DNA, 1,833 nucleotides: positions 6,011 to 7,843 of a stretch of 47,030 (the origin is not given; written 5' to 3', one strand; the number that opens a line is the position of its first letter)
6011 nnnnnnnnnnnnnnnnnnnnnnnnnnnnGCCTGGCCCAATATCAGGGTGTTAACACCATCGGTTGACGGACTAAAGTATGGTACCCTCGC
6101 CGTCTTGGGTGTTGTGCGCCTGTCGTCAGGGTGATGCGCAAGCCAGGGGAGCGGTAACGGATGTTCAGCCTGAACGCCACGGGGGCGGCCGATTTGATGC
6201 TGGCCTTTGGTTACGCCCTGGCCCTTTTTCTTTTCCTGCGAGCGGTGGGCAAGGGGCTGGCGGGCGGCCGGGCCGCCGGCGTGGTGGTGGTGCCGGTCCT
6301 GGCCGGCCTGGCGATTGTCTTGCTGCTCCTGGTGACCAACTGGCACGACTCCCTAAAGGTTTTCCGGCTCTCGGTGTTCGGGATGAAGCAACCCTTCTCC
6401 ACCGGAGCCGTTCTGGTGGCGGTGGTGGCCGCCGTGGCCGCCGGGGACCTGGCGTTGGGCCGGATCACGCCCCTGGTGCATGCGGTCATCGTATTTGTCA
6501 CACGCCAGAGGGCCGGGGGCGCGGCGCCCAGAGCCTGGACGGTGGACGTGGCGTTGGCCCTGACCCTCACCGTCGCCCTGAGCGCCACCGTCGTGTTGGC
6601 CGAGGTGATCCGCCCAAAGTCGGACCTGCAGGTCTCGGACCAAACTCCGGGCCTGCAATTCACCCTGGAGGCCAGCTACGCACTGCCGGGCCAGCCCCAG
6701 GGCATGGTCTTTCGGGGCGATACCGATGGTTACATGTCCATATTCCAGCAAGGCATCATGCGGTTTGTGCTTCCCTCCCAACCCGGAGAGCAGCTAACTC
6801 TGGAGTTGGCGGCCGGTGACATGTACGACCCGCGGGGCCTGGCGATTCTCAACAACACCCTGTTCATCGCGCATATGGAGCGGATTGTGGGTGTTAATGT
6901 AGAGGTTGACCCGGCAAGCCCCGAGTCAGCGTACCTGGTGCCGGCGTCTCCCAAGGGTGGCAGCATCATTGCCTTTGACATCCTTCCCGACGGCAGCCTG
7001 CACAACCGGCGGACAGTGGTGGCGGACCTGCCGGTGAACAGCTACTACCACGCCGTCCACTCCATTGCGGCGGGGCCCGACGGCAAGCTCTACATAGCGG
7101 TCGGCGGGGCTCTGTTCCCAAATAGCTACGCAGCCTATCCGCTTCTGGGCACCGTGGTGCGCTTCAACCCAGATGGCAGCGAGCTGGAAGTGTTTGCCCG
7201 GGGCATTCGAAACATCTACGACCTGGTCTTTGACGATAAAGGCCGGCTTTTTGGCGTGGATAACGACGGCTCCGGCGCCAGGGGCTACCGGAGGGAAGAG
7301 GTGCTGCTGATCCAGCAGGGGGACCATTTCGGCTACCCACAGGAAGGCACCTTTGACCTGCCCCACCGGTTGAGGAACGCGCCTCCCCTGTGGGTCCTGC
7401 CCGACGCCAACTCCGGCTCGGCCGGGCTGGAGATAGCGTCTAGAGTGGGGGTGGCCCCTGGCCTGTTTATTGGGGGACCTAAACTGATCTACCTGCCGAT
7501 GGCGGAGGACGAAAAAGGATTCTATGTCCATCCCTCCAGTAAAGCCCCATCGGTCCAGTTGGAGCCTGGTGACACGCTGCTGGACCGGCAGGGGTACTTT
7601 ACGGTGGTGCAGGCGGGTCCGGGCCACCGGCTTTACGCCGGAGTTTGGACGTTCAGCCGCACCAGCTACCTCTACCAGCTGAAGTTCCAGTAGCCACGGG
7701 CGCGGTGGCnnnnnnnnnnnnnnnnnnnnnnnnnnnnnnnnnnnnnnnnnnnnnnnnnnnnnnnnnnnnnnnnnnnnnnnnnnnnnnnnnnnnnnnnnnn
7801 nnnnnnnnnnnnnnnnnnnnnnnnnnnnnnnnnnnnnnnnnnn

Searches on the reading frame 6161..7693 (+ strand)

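Call 73: search_protein_families(library=pfam, proteins=[window:6161-7693:+], max_evalue=0.0001)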
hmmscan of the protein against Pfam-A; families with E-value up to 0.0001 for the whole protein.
window:6161-7693:+ (510 aa): 2 families
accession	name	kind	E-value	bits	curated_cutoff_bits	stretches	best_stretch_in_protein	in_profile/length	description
PF07995.17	GSDH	-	4.6e-07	29.9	25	1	279-394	95-221/332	Glucose / Sorbosone dehydrogenase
PF23500.1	DUF7133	-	9.4e-06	25.6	27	1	270-372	106-210/385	Domain of unknown function (DUF7133)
